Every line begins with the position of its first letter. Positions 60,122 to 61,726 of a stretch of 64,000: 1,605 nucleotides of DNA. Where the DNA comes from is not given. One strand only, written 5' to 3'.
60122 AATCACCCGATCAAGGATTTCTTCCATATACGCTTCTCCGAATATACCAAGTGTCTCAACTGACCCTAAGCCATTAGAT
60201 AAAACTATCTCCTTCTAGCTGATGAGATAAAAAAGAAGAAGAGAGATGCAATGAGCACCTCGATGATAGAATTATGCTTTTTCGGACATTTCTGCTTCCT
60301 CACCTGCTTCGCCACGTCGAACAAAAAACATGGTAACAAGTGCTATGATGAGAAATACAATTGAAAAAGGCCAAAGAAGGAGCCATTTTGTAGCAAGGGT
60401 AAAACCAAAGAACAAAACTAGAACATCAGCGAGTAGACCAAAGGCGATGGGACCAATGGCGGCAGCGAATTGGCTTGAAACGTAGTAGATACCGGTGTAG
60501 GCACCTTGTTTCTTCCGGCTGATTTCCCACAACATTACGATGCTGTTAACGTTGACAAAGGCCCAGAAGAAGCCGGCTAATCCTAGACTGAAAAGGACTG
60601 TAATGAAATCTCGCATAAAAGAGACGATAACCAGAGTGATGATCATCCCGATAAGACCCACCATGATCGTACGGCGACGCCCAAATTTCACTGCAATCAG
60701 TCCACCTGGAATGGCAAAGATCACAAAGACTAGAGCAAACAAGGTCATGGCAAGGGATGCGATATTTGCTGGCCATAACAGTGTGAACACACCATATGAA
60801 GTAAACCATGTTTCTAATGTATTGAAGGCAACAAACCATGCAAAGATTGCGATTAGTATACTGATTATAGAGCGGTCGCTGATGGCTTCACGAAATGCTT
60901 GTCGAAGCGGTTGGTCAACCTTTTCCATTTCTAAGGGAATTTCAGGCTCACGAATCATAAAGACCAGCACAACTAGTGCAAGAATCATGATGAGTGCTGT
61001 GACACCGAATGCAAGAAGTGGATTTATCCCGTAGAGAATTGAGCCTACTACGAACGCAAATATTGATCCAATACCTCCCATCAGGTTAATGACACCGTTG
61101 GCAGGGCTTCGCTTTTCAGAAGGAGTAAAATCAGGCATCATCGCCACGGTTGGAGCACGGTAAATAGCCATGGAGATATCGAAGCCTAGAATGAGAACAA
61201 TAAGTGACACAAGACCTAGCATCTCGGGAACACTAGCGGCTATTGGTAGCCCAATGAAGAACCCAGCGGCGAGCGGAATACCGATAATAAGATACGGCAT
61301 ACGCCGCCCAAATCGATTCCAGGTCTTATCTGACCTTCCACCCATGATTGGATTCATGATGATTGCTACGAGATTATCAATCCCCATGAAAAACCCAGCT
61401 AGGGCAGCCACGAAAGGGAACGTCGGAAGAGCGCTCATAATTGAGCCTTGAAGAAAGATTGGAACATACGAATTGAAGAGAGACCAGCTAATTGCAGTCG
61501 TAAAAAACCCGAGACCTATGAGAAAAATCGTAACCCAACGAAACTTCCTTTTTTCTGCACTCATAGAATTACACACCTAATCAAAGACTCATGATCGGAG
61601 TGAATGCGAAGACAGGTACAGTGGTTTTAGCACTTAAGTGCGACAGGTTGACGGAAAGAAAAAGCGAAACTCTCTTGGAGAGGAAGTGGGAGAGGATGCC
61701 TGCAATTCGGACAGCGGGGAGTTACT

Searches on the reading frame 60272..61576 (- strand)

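Call 51: search_protein_families(library=pfam, proteins=[window:60272-61576:-], max_evalue=0.01)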
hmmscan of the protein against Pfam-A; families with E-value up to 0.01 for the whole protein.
window:60272-61576:- (434 aa): 3 families
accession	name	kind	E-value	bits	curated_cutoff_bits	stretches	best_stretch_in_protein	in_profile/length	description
PF07690.21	MFS_1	-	2.8e-37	128.9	33.4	2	21-264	2-230/347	Major Facilitator Superfamily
PF13347.12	MFS_2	-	2.2e-13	50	27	1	20-386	2-384/427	MFS/sugar transport protein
PF03209.21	PUCC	-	1.2e-10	41.4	21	1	55-420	12-397/401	PUCC protein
